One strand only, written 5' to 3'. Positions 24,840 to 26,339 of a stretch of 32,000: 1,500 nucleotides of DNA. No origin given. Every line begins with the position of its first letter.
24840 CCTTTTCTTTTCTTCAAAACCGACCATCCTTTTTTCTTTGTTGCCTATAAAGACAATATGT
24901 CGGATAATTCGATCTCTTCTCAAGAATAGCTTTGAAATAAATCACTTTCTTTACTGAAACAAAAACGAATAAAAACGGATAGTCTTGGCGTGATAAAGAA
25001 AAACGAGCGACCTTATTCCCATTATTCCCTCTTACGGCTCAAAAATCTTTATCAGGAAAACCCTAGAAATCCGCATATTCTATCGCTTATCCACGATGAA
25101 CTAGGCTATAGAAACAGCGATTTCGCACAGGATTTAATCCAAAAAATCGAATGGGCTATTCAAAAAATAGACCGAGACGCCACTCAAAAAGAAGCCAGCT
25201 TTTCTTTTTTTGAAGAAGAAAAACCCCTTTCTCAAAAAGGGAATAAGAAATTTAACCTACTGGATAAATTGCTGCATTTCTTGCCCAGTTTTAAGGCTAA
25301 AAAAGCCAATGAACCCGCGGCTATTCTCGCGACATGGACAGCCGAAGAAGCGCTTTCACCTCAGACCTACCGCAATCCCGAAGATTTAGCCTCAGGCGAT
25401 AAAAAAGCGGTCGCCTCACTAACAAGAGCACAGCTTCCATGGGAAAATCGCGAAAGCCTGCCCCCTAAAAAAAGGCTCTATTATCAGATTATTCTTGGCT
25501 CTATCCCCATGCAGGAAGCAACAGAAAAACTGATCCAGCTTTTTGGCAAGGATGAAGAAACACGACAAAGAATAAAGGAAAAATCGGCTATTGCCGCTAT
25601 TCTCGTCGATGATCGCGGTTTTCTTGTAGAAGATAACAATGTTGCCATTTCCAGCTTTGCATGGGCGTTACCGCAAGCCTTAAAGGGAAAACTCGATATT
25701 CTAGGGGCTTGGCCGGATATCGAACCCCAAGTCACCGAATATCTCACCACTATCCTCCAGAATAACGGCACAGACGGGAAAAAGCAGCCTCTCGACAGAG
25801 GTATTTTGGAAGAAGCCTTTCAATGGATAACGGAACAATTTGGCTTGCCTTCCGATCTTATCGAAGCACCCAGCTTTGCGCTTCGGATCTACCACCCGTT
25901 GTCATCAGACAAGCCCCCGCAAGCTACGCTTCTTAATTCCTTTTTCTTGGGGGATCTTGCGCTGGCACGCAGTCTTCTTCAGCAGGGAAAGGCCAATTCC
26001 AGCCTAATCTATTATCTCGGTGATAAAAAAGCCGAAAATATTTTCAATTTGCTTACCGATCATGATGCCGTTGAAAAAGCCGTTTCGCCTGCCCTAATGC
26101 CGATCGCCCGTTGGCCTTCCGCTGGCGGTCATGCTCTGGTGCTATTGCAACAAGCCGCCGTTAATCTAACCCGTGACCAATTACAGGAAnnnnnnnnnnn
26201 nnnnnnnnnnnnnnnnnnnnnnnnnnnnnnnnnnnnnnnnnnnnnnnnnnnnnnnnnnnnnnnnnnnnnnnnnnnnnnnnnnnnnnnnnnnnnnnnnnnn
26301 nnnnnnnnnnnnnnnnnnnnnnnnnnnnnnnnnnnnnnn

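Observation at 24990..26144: N-terminal ~385 aa of the helicase is an unassigned module, possibly the sensor or effector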

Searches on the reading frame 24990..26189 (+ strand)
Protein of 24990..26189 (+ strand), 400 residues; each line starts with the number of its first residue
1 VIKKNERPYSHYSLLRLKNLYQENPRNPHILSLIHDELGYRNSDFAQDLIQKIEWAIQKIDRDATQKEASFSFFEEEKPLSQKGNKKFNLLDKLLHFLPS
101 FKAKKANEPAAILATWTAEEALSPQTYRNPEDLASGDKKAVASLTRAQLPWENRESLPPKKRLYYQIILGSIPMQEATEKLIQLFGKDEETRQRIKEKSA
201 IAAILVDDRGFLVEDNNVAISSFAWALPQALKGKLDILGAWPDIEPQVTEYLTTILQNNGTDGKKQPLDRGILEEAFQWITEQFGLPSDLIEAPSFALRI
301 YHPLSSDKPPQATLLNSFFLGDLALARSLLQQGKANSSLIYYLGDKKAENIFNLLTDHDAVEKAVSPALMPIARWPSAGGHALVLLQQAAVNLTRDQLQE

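Call 8: search_protein_families(library=pfam, proteins=[window:24990-26189:+], max_evalue=10)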
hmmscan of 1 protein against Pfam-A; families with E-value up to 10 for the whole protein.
window:24990-26189:+ (400 aa): 1 family
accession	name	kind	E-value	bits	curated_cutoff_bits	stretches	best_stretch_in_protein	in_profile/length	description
PF15046.11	DUF4532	-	0.1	12.2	27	1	276-313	11-48/279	Protein of unknown function (DUF4532)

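Call 9: search_solved_structures(query=window:24990-26189:+, max_evalue=10)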
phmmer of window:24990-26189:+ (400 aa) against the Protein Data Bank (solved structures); distinct sequences matched with E-value up to 10: 0.

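Call 10: find_homologous_proteins(query=window:24990-26159:+, max_evalue=0.001)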
Query window:24990-26159:+ (390 aa): 86 proteins with E <= 0.001 among 5698 candidates.
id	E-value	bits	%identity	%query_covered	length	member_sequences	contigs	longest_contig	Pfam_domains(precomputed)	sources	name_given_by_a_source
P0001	2.3e-105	371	49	100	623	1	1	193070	PF13086.13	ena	-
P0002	1.7e-100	355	45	100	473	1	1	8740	-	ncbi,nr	ncbi:MAG TPA: hypothetical protein VFI43_04465, partial [Nitrosospira sp.]|nr:hypothetical protein [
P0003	2.8e-98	348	44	100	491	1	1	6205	-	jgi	jgi:hypothetical protein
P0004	2.5e-97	345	56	74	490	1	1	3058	PF13086.13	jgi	jgi:hypothetical protein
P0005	2.8e-97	344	45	98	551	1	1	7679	PF13086.13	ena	-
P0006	3.1e-96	341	48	95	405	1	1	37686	-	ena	-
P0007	5.2e-95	337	44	98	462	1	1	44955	-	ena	-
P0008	8.3e-92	326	55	73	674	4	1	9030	PF13086.13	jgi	jgi:uncharacterized protein YqcC (DUF446 family)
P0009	4.1e-87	311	43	100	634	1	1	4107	PF13086.13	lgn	-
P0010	3.1e-86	308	42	97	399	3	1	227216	-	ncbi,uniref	ncbi:hypothetical protein [Brevundimonas diminuta]|uniref:hypothetical protein n=1 Tax=Brevundimonas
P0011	1.1e-84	303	40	98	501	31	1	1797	-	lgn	-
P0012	1.6e-84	302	40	98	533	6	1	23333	-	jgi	-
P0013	1.6e-83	299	49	73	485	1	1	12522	-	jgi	jgi:hypothetical protein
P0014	3.1e-83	298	44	83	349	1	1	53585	-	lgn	-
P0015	1.1e-82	296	53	69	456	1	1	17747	-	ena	-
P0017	6.2e-81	291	44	85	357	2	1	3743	-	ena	-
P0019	1.9e-77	279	38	99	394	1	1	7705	-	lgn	-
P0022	1.2e-72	263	39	89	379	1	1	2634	-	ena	-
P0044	8.7e-63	231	36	86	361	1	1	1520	-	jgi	-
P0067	3.0e-50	190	33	98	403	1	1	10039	-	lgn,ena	-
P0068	9.4e-50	188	35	92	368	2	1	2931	-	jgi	jgi:hypothetical protein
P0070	1.1e-48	185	33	83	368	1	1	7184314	-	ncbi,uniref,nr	ncbi:hypothetical protein G5V57_04500 [Nordella sp. HKS 07]|uniref:hypothetical protein n=1 Tax=Nord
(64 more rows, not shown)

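Call 13: find_encoding_contigs(protein=P0010, flank=8000, max_places=3)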
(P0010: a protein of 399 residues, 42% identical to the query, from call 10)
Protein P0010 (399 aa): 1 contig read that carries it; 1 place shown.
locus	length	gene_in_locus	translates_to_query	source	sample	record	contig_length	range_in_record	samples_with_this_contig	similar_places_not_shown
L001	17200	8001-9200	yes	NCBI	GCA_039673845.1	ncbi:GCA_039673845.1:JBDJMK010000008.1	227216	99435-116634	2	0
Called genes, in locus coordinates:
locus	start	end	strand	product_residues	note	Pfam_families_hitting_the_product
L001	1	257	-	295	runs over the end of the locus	PF08401:ArdcN, PF18818:MPTase-PolyVal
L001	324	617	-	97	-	PF05284:DUF736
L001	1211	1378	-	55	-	-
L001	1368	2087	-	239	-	PF02586:SRAP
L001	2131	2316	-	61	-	-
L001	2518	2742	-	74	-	-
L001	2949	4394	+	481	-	PF04055:Radical_SAM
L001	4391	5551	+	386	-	PF04055:Radical_SAM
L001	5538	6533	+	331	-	PF01471:PG_binding_1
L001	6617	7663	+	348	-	PF27178:sll0997_C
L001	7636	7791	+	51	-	-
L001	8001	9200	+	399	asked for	-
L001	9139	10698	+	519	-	PF01443:Viral_helicase1 (faint), PF13086:AAA_11, PF13087:AAA_12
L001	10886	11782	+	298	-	PF10137:CAP12-PCTIR_TIR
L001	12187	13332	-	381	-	PF00144:Beta-lactamase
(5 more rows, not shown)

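Call 14: find_encoding_contigs(protein=P0001, flank=8000, max_places=3)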
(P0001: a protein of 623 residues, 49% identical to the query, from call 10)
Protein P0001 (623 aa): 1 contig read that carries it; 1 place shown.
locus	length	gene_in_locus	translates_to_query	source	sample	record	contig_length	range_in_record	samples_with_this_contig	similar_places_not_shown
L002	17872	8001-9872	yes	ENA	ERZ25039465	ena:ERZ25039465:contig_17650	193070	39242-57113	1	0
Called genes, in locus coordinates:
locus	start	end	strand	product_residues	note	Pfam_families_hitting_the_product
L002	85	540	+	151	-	PF05048:NosD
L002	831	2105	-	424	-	PF00580:UvrD-helicase, PF13361:UvrD_C, PF13538:UvrD_C_2 (faint)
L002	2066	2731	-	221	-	PF00580:UvrD-helicase, PF13245:AAA_19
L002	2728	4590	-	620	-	PF13304:AAA_21, PF13175:AAA_15, PF11398:DUF2813, PF20469:OLD-like_TOPRIM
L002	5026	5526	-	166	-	-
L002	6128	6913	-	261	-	-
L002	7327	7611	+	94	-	PF05015:HigB-like_toxin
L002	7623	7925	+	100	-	PF13560:HTH_31 (weak), PF01381:HTH_3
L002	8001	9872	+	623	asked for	PF13086:AAA_11 (faint)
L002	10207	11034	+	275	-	PF13086:AAA_11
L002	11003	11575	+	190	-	PF13087:AAA_12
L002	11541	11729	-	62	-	-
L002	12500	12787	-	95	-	-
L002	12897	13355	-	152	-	PF16798:DUF5069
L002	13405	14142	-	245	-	PF00106:adh_short, PF08659:KR, PF23441:SDR (faint), PF00107:ADH_zinc_N (faint), PF13561:adh_short_C2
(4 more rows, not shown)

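Call 25: predict_structure(alignment_id=A1)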
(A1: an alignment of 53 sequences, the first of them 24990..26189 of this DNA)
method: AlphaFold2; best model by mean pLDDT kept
length: 400 residues; sequences in the alignment: 53
mean_pLDDT: 87.1   pTM: 0.71
mean pLDDT of the five models: 87.1, 86.3, 85.9, 85.6, 85.4
residues with pLDDT >= 90: 252; 70-90: 96; 50-70: 33; < 50: 19
segments of 3 or more residues with pLDDT < 50: 1-3, 70-84
pLDDT, mean of each block of 10 residues (from residue 1): 71 97 97 97 96 96 74 44 63 84 82 91 95 95 95 95 98 96 76 87 98 94 97 92 93 89 92 97 97 98 96 87 92 91 86 86 74 54 74 69
secondary structure, 60 per line:
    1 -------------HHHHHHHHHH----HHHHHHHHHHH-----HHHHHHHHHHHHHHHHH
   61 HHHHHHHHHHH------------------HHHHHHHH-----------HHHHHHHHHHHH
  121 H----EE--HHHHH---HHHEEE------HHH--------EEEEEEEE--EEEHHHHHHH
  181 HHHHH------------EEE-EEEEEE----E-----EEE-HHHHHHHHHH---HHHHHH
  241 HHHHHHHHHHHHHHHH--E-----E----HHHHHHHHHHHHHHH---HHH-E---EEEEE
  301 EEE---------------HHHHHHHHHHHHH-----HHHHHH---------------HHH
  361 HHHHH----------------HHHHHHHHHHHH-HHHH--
elements in order: H14-23 H28-38 H44-71 H90-97 H109-121 H130-134 E141-143 E161-168 E171-173 H174-185 E198-200 E202-207 E218-220 H222-231 H235-256 H270-284 E296-303 H319-331 H337-342 H358-365 H382-393 H395-398

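Call 27: search_protein_representatives(alignment_id=A2)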
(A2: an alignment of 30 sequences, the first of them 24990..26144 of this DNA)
Query: 30 sequences, 354 profile positions. Proteins with E-value up to 0.001 (for the whole library): 1757; up to 1e-10: 593; up to 1e-30: 335. The best 150 are listed.
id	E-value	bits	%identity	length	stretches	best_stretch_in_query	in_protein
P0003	1.4e-140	484.9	-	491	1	2-352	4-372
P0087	2.0e-138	477.8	-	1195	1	1-352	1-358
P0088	3.8e-130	450.6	-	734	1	4-352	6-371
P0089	1.7e-129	448.4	-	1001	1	12-353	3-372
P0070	1.7e-124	431.9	-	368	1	2-351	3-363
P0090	9.7e-119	413.0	-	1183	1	1-350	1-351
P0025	6.4e-116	403.8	-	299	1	85-349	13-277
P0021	6.3e-115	400.5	-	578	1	1-350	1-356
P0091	2.3e-114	398.6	-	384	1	3-350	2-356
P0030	5.2e-114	397.5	-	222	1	95-311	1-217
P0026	1.2e-111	389.7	-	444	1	3-350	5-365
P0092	1.3e-110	386.4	-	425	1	1-352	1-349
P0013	1.6e-110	386.0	-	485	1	90-353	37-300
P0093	1.9e-109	382.4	-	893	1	4-353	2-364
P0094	2.0e-109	382.4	-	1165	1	3-350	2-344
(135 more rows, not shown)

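Call 29: fold_search(model_id=the predicted structure, library=pdb)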
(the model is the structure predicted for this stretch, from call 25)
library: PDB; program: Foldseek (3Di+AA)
matches with E <= 10: 72; with E <= 0.001: 0
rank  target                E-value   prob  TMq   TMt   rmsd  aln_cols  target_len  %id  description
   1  5j62_A                7.8e-01  0.03  0.08  0.12  20.6       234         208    9  FMN-dependent Nitroreductase (CDR20291_0684) from Clostridium difficile R20291 (released 2016-09-21)
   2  6i7k                  9.1e-01  0.04  0.11  0.12  20.7       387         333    7  Crystal structure of monomeric FICD mutant L258D complexed with MgATP (released 2019-09-25)
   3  5iiq                  1.0e+00  0.02  0.08  0.08  28.9       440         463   12  Structure of the SPX-TTM domain fragment of the yeast inorganic polyphophate polymerase Vtc4 (form B). (released 2016-04-27)
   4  6czp_A                1.7e+00  0.03  0.10  0.15  20.9       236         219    8  2.2 Angstrom Resolution Crystal Structure Oxygen-Insensitive NAD(P)H-dependent Nitroreductase NfsB from Vibrio vulnifi (released 2018-04-25)
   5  6thk                  1.9e+00  0.02  0.09  0.08  23.5       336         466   10  Structural mechanism of pyocin S5 import into Pseudomonas aeruginosa (released 2020-03-04)
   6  8cqu_A                2.2e+00  0.02  0.07  0.12  19.3       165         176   10  Flavin mononucleotide-dependent nitroreductase B.thetaiotaomicron (BT_1680) (released 2024-03-27)
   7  8pw1_C                2.4e+00  0.01  0.08  0.12  22.5       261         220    9  Structure of human UCHL1 in complex with CG341 inhibitor (released 2024-01-31)
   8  9exq_C                2.5e+00  0.01  0.10  0.08  27.7       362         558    9  Wzc-K540M-3YE-N711Y MgADP C1 (released 2025-04-23)
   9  5jj7_B                2.8e+00  0.02  0.12  0.13  19.9       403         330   11  Fic-1 (aa134 - 508 E274G) from C. elegans (released 2016-06-01)
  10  5ldi_A                2.9e+00  0.03  0.09  0.17  18.6       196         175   12  Crystal structure of E.coli LigT in apo form (released 2017-01-18)
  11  5mrc_T                3.1e+00  0.09  0.10  0.17  14.1       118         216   19  Structure of the yeast mitochondrial ribosome - Class A (released 2017-02-15)
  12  4u0s_A                3.1e+00  0.03  0.14  0.16  17.3       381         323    7  Structure of Eukaryotic fic domain containing protein with ADP (released 2014-12-10)
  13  3ge5_B                3.1e+00  0.01  0.07  0.12  18.7       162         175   10  Crystal structure of a putative nad(p)h:fmn oxidoreductase (pg0310) from porphyromonas gingivalis w83 at 1.70 A resolu (released 2009-03-17)
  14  6czp_B                3.2e+00  0.02  0.10  0.15  21.0       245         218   10  2.2 Angstrom Resolution Crystal Structure Oxygen-Insensitive NAD(P)H-dependent Nitroreductase NfsB from Vibrio vulnifi (released 2018-04-25)
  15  9i2q_C                3.2e+00  0.01  0.09  0.07  27.0       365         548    9  Wzc-K540M-3YE MgADP C1 (released 2025-04-30)
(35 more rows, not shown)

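Call 34: fold_search(model_id=the predicted structure, library=viral)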
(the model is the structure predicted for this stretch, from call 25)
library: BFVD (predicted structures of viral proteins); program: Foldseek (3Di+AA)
matches with E <= 10: 100; with E <= 0.001: 0
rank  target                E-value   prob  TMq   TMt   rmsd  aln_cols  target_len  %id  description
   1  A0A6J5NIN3            9.3e-01  0.04  0.11  0.06  23.9       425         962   13  Uncharacterized protein [uncultured Caudovirales phage]
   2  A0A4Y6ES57            9.8e-01  0.06  0.08  0.09  20.4       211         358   14  Uncharacterized protein [Gordonia phage Pupper]
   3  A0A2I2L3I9            1.2e+00  0.06  0.10  0.19  19.9       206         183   11  Uncharacterized protein [Orpheovirus IHUMI-LCC2]
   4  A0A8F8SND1            1.2e+00  0.05  0.10  0.17  16.7       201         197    7  (no name in the UniProt tables at hand)
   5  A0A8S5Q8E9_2          1.3e+00  0.04  0.12  0.05  24.3       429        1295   10  Minor tail protein [Siphoviridae sp. ctdVv30]
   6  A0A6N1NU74            1.3e+00  0.03  0.11  0.07  23.2       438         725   10  Cullin family profile domain-containing protein [Tupanvirus soda lake]
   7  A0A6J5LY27            1.4e+00  0.03  0.10  0.07  22.9       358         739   14  Uncharacterized protein [uncultured Caudovirales phage]
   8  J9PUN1                1.5e+00  0.09  0.14  0.23  18.0       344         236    9  Uncharacterized protein [Bacillus phage BCD7]
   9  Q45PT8                1.7e+00  0.23  0.11  0.36  12.5       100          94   21  JK_78P [Escherichia phage Jk06]
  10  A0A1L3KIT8            1.9e+00  0.01  0.10  0.07  27.3       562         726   11  (no name in the UniProt tables at hand)
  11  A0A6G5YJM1            2.0e+00  0.07  0.16  0.27  16.5       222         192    8  (no name in the UniProt tables at hand)
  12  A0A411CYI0            2.3e+00  0.05  0.16  0.10  29.1       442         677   13  Uncharacterized protein [Streptomyces phage Shawty]
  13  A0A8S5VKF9            2.8e+00  0.01  0.11  0.07  26.5       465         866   11  (no name in the UniProt tables at hand)
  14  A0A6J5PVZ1            3.1e+00  0.04  0.12  0.08  25.1       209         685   13  Uncharacterized protein [uncultured Caudovirales phage]
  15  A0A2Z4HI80            3.3e+00  0.57  0.14  0.55   5.0        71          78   13  Uncharacterized protein [Hyposidra talaca nucleopolyhedrovirus]
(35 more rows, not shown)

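Call 35: find_related_loci(query=A2, collection=genome_contigs, flank=8000)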
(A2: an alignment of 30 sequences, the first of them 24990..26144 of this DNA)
Query A2 (385 aa) in genome_contigs; peptide patterns used: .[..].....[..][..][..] (x = any residue, [..] = any of these).
93 stretches matched a pattern; 80 encode a relative of the query (tblastn E <= 1e-3); 80 distinct loci.
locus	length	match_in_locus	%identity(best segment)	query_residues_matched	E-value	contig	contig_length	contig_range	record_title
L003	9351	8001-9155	96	1-385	0e+0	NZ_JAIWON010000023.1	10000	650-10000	MAG: Zymomonas sp. isolate W26 contig-93_1101.2, whole genome shotgun sequence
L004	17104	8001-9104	74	18-385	0e+0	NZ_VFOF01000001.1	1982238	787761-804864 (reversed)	Zymomonas mobilis strain AN0101 Ga0314526_11, whole genome shotgun sequence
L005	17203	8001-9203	47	1-385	3e-106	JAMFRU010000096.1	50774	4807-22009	MAG: Acidocella sp. isolate NGEE_A_bin42 k127_1221672, whole genome shotgun sequence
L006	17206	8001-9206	44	1-384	8e-99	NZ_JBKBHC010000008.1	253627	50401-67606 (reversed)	MAG: Ferrovibrio sp. isolate 21I_052.bin.13 NODE_28_length_253627_cov_6.312004, whole genome shotgun sequence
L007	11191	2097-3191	44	5-385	2e-98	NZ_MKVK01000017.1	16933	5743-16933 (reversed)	MAG: Magnetospirillum sp. 64-120 scnpilot_p_inoc_scaffold_2269, whole genome shotgun sequence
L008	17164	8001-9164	43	7-384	2e-95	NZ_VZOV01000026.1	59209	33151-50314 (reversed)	Cupriavidus gilardii strain CCUG 38401 contig_0000026, whole genome shotgun sequence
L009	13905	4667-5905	42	5-385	3e-94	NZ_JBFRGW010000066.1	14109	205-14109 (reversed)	Microvirga sp. 2MCAF35 SCAFFOLD_65, whole genome shotgun sequence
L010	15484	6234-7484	42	5-385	3e-94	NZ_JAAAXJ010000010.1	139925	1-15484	Microvirga arsenatis strain SYSU G3D203 Scaffold10, whole genome shotgun sequence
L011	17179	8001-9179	42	5-381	2e-93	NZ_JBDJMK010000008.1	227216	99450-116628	Brevundimonas diminuta strain TWI642 contig00008, whole genome shotgun sequence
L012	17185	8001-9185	43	7-385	2e-93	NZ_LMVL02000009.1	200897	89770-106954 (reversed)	Agrobacterium vitis strain NCPPB 3554 map unlocalized plasmid pTi contig9, whole genome shotgun sequence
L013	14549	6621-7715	44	5-385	2e-92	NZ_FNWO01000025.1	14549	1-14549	Magnetospirillum fulvum strain DSM 13234, whole genome shotgun sequence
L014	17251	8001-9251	41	5-385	1e-92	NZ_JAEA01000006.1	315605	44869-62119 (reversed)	Microvirga flocculans ATCC BAA-817 L879DRAFT_scaffold00005.5_C, whole genome shotgun sequence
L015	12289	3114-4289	45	7-385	5e-92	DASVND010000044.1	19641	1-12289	MAG TPA_asm: Sphingobium sp. isolate SMAG_U3117 k141_629425, whole genome shotgun sequence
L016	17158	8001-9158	39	6-384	3e-90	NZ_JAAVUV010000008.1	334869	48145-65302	Caballeronia sp. dw_276 8, whole genome shotgun sequence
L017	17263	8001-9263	40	1-385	5e-90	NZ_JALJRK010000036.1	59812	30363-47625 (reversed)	Microvirga sp. Mcv34 NODE_36_length_59812_cov_8.3035659812, whole genome shotgun sequence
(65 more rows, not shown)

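Call 36: search_solved_structures(query=A2, max_evalue=10)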
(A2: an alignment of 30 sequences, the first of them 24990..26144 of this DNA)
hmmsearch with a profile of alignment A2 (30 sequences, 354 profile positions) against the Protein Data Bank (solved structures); distinct sequences matched with E-value up to 10: 2.
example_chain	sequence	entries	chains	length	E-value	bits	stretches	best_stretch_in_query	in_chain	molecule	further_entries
4hqm_A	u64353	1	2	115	0.056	15.8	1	231-278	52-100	QsrR protein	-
4hqe_A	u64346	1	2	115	0.057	15.8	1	231-278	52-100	Transcriptional regulator QsrR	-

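Call 41: search_protein_families(library=pfam, alignment_id=A3, max_evalue=0.00001)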
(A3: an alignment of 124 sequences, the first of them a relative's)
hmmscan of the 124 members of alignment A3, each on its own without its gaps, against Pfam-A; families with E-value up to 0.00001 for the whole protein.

A. member 1, L002:7557-7922:+ (122 aa): 2 families
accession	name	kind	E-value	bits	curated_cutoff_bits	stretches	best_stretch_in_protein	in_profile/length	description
PF01381.28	HTH_3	-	7.9e-12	45.5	23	1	34-87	1-54/55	Helix-turn-helix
PF13560.12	HTH_31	-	2.3e-06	28.3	27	1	31-85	3-58/64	Helix-turn-helix domain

B. families by the number of members that match (of 124 scanned): 93 families (the first 25 are shown)
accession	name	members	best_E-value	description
PF14022.11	DUF4238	3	5.9e-11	Protein of unknown function (DUF4238)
PF11843.13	DUF3363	2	6e-128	Protein of unknown function (DUF3363)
PF13603.12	tRNA-synt_1_2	2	1e-63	Leucyl-tRNA synthetase, editing domain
PF00133.28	tRNA-synt_1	2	1.2e-46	tRNA synthetases class I (I, L, M and V)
PF04471.18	Mrr_cat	2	2.1e-30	Restriction endonuclease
PF09334.17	tRNA-synt_1g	2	6.8e-28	tRNA synthetases class I (M)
PF08264.19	Anticodon_1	2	9.7e-18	Anticodon-binding domain of tRNA ligase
PF01381.28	HTH_3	2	5.8e-13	Helix-turn-helix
PF13560.12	HTH_31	2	9.3e-12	Helix-turn-helix domain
PF00702.32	Hydrolase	2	2.2e-10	haloacid dehalogenase-like hydrolase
PF22722.2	NA-iREase1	2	4.3e-09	NACHT-associated inactive Restriction Endonuclease 1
PF08878.16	HamA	1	2.2e-62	HamA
PF00563.25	EAL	1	3.9e-54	EAL domain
PF13604.12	AAA_30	1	2.6e-53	AAA domain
PF00732.25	GMC_oxred_N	1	6.8e-52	GMC oxidoreductase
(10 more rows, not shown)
